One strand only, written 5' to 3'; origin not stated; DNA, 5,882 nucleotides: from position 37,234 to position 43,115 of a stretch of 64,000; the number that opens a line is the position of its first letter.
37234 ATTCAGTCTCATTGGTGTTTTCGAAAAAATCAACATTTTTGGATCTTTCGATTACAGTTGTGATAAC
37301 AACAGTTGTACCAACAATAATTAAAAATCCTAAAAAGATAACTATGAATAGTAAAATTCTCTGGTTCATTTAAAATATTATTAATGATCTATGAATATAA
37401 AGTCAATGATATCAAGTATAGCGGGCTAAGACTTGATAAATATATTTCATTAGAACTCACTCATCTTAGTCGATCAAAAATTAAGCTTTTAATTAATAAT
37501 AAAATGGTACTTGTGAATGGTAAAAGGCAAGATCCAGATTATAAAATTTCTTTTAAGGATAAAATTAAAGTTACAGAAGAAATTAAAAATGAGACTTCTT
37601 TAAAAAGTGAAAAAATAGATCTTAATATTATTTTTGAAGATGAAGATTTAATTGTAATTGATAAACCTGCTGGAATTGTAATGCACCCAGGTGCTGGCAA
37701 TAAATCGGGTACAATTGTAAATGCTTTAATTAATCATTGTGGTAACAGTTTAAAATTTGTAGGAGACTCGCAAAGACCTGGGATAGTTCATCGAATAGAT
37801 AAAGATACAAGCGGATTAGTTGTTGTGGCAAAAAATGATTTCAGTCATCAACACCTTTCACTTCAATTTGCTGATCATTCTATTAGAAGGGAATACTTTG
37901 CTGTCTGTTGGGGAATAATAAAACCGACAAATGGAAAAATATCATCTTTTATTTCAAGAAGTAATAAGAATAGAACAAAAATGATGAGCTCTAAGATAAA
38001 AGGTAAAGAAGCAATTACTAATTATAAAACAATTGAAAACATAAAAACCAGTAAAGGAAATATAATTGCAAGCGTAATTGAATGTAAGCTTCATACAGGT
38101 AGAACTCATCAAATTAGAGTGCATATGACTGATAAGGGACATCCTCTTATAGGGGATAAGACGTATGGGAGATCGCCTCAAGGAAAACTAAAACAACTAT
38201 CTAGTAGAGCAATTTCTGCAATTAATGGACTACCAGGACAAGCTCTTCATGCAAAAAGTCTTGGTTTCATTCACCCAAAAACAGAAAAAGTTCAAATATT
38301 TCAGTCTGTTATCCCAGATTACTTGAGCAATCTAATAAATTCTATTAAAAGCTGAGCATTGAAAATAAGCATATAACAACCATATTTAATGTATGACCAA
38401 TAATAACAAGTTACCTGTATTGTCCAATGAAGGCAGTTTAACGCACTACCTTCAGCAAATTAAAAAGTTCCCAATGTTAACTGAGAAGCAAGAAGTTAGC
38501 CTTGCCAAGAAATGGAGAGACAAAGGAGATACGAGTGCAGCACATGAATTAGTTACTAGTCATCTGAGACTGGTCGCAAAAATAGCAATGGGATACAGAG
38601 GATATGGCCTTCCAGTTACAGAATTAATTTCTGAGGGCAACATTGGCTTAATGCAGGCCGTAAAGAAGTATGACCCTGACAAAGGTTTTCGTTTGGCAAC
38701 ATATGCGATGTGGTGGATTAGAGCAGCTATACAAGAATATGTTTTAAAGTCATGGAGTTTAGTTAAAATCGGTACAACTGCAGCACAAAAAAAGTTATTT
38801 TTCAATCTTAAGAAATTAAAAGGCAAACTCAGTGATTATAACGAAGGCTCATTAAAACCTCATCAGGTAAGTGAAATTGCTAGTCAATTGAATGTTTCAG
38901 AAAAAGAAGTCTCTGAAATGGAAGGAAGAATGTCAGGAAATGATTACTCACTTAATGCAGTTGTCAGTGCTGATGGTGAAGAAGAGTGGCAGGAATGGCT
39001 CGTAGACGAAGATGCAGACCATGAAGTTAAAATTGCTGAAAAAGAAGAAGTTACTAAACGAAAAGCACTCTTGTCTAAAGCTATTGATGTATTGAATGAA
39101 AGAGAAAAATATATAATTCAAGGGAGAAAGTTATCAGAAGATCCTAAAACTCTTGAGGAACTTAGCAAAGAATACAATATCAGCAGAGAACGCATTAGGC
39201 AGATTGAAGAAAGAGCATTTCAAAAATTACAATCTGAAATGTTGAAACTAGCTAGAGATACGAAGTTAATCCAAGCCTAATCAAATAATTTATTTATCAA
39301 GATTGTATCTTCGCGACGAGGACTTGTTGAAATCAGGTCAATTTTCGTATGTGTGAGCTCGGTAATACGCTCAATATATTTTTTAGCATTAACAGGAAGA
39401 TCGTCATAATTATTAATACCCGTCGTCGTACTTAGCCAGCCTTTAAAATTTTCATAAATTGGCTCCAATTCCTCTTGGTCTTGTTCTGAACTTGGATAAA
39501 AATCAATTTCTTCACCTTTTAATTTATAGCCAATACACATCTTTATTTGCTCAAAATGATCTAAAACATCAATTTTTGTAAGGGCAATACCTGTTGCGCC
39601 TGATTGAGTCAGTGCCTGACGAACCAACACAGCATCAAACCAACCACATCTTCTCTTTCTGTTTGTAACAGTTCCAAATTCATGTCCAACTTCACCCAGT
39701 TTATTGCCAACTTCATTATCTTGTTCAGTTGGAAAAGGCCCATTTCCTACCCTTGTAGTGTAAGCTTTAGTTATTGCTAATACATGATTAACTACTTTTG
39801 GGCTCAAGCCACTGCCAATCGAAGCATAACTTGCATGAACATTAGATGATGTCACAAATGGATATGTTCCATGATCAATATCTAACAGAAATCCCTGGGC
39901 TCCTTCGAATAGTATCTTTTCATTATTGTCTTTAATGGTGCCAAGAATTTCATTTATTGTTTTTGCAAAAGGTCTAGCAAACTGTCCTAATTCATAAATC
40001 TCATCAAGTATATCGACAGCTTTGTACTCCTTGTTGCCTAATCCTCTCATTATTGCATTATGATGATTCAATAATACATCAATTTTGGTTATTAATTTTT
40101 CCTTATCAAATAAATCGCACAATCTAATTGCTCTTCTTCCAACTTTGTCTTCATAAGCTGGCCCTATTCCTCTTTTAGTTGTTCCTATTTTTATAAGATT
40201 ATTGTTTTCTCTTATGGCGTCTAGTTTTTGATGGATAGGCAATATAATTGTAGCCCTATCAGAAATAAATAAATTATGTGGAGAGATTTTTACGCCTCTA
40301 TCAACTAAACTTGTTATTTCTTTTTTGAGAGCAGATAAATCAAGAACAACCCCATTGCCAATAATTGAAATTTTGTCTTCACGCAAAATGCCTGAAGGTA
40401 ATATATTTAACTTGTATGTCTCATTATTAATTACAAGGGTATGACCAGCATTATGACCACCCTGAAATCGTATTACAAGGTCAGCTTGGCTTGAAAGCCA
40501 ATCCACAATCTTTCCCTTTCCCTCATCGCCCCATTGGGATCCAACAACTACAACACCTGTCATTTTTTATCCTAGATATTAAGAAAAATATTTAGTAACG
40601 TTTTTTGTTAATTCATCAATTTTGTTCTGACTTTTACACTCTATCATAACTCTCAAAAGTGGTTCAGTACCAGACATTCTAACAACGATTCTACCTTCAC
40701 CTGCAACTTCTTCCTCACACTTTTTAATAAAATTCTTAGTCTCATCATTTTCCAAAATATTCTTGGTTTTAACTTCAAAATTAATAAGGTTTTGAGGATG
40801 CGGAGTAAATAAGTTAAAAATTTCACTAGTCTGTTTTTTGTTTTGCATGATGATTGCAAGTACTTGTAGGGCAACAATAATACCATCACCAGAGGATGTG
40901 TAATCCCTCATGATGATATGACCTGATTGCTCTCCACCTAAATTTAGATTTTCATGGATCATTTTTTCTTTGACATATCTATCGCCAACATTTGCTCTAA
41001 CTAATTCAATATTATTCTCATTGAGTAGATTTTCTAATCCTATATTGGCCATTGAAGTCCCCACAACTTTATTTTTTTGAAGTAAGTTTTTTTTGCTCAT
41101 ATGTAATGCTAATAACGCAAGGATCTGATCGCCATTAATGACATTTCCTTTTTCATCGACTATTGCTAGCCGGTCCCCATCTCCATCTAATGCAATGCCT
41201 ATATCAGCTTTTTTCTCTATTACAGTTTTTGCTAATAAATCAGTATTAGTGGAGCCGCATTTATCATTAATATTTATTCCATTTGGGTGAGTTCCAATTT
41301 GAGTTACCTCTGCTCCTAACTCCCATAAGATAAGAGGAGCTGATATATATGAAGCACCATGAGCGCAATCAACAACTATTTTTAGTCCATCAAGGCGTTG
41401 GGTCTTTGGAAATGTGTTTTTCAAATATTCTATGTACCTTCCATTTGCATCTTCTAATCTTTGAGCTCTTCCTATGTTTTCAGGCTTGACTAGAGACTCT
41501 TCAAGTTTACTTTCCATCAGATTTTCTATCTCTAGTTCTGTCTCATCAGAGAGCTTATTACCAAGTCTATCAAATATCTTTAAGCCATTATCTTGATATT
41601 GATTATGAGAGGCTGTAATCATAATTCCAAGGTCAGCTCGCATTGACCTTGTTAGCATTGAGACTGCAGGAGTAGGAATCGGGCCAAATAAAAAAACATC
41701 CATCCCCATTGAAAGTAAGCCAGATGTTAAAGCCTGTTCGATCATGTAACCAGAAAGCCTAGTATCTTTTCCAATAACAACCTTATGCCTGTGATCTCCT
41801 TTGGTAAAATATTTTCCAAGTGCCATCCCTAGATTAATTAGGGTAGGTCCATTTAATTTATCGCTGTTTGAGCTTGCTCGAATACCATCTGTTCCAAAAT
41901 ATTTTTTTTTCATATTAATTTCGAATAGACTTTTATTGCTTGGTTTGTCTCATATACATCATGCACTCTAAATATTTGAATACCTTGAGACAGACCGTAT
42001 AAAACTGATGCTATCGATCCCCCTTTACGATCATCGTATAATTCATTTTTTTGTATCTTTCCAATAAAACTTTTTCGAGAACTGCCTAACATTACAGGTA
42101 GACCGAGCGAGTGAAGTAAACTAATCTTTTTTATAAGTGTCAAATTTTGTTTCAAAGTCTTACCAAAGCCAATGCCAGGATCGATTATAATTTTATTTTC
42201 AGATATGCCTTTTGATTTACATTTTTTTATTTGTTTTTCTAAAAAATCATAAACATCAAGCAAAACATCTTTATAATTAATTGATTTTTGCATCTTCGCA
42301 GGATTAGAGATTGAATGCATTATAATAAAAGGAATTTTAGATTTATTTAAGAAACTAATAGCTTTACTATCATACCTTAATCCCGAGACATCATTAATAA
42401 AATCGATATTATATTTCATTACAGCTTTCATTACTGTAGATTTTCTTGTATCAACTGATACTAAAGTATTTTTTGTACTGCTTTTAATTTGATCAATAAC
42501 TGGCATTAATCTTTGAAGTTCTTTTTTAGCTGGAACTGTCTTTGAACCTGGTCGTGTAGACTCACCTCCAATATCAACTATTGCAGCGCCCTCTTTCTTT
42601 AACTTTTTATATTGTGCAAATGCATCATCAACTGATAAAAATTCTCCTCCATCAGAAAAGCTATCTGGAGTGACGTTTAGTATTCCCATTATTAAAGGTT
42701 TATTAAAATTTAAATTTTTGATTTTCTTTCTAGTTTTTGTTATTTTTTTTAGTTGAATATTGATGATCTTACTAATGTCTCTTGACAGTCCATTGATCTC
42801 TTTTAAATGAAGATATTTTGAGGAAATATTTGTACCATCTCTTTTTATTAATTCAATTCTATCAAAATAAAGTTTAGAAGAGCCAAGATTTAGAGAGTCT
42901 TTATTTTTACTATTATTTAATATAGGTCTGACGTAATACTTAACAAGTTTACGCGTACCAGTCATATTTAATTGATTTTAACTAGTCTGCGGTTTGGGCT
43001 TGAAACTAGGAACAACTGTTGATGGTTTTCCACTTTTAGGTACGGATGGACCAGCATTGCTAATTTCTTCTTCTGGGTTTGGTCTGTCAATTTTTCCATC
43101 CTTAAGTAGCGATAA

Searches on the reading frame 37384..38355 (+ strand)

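Call 14: search_protein_families(library=ncbifam, proteins=[window:37384-38355:+], max_evalue=1e-10)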
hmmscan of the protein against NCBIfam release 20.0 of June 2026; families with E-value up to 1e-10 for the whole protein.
window:37384-38355:+ (323 aa): 6 families
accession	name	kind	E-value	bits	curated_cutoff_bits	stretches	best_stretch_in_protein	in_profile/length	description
TIGR00005.1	rluA_subfam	subfamily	2.1e-82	276.8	192.7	1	13-320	4-296/298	RluA family pseudouridine synthase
NF008385.0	PRK11180.1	equivalog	7.3e-73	245.7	351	1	12-322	15-313/325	23S rRNA pseudouridine(1911/1915/1917) synthase RluD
NF008249.0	PRK11025.1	equivalog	5.5e-36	124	378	1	13-321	18-313/317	23S rRNA pseudouridine(955/2504/2580) synthase RluC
NF008321.0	PRK11112.1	equivalog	1.9e-28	99.5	328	1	80-317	2-230/257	tRNA pseudouridine(65) synthase TruC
NF007543.0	PRK10158.1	equivalog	3.3e-25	89.1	286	1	80-306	14-213/219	bifunctional tRNA pseudouridine(32) synthase/23S rRNA pseudouridine(746) synthase RluA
TIGR01621.1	RluA-like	hypoth_equivalog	7.7e-25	87.4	222.3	1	80-265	2-169/217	TIGR01621 family pseudouridine synthase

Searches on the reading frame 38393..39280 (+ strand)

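Call 14: search_protein_families(library=ncbifam, proteins=[window:38393-39280:+], max_evalue=1e-10)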
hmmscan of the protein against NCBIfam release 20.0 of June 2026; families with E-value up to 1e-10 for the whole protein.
window:38393-39280:+ (295 aa): 40 families (the best 25 are shown)
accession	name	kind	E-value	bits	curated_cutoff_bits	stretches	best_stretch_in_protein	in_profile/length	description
NF005143.0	PRK06596.1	subfamily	4.7e-119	397.1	241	1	1-284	1-282/285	RNA polymerase factor sigma-32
TIGR02392.1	rpoH_proteo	equivalog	5.4e-111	370.5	323.1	1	14-284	1-269/270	RNA polymerase sigma factor RpoH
NF005693.0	PRK07500.1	equivalog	4.9e-89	298.3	315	1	21-287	13-281/289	RNA polymerase factor sigma-32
TIGR02394.1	rpoS_proteo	equivalog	4.6e-50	170.7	378.7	1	15-284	14-275/285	RNA polymerase sigma factor RpoS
NF004207.0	PRK05657.1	equivalog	8.6e-47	160.1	394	1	16-283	58-317/329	RNA polymerase sigma factor RpoS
NF041931.2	MzaA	equivalog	1.4e-44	153.1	800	1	47-282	474-704/726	MZA anti-phage system associated sigma-70 family RNA polymerase sigma factor MzaA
TIGR02997.1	Sig70-cyanoRpoD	subfamily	3.4e-42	144.7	384.5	1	48-280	74-298/298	RNA polymerase sigma factor, RpoD/SigA family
TIGR02393.1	RpoD_Cterm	equivalog_domain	2.4e-41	141.9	354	1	49-282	1-227/238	RNA polymerase sigma factor RpoD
NF006666.0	PRK09210.1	equivalog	3.1e-41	141.9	572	1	17-280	102-357/370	RNA polymerase sigma factor RpoD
NF005920.0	PRK07921.1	subfamily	1e-34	120.1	464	1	28-281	72-316/328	RNA polymerase sigma factor SigB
NF004562.0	PRK05901.1-4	equivalog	1.3e-34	119.7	779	1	32-281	301-542/571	RNA polymerase sigma factor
NF005785.0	PRK07598.1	equivalog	7.9e-34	117.2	554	1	39-281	167-400/415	RNA polymerase sigma factor SigC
NF004208.0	PRK05658.1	equivalog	4.8e-33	115.1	555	1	47-280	391-617/631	RNA polymerase sigma factor RpoD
NF004561.0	PRK05901.1-3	equivalog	8.7e-32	110.9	582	1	47-280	298-524/537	RNA polymerase sigma factor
NF004564.0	PRK05901.2-2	equivalog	1.6e-30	106.2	617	1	28-281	225-481/500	RNA polymerase sigma factor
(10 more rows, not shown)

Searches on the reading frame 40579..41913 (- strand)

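Call 14: search_protein_families(library=ncbifam, proteins=[window:40579-41913:-], max_evalue=1e-10)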
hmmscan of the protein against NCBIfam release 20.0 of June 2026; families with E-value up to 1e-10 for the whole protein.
window:40579-41913:- (444 aa): 7 families
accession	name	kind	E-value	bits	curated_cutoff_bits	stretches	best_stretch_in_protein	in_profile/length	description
TIGR01455.1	glmM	equivalog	6.3e-170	565.6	447.55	1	6-441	1-438/442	phosphoglucosamine mutase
TIGR03990.1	Arch_GlmM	equivalog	4.3e-98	329.1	439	1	4-441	2-442/444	phosphoglucosamine mutase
NF007088.0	PRK09542.1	equivalog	3.6e-50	171.3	618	1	27-441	32-451/456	phosphomannomutase/phosphoglucomutase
NF046027.1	PhglucPhmanMutPgmG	equivalog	4.6e-39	134.4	600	1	33-368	32-364/460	phosphoglucomutase/phosphomannomutase PgmG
NF011943.0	PRK15414.1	subfamily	1e-33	117.1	801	1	18-432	18-442/456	phosphomannomutase CpsG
TIGR01132.1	pgm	equivalog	1.6e-13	50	778.05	1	4-371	40-440/546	phosphoglucomutase (alpha-D-glucose-1,6-bisphosphate-dependent)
NF005737.0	PRK07564.1-1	equivalog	3.7e-12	45.7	378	0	223-366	257-400/543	alpha-D-glucose phosphate-specific phosphoglucomutase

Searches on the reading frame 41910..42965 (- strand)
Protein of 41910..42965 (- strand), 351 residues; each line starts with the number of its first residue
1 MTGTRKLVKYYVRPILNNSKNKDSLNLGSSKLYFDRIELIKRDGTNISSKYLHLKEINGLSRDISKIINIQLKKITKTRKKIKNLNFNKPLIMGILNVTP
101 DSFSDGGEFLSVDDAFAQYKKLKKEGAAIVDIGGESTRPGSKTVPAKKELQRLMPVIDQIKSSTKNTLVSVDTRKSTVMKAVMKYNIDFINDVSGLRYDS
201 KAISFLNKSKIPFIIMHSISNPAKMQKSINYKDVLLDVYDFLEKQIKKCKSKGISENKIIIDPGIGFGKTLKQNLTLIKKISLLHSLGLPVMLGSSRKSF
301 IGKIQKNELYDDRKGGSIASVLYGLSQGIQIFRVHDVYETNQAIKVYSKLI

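Call 14: search_protein_families(library=ncbifam, proteins=[window:41910-42965:-], max_evalue=1e-10)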
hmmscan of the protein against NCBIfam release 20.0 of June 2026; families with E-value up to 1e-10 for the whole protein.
window:41910-42965:- (351 aa): 6 families
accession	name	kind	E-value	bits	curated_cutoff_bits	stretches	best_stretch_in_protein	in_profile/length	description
TIGR01496.1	DHPS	equivalog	6.1e-92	307.9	162.6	1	92-349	2-257/258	dihydropteroate synthase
NF008625.0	PRK11613.1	equivalog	2.6e-75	253.1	455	1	82-347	7-269/282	dihydropteroate synthase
NF033502.0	Sul4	exception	2.1e-54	184.9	600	1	90-338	5-263/277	sulfonamide-resistant dihydropteroate synthase Sul4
NF000296.1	Sul3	exception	1.8e-40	139.2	475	1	92-347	4-259/263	sulfonamide-resistant dihydropteroate synthase Sul3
NF000295.1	Sul2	exception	3.5e-34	118.8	575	1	90-339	4-253/271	sulfonamide-resistant dihydropteroate synthase Sul2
NF000294.1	Sul1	exception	6.2e-24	85.2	600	1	92-346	3-258/278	sulfonamide-resistant dihydropteroate synthase Sul1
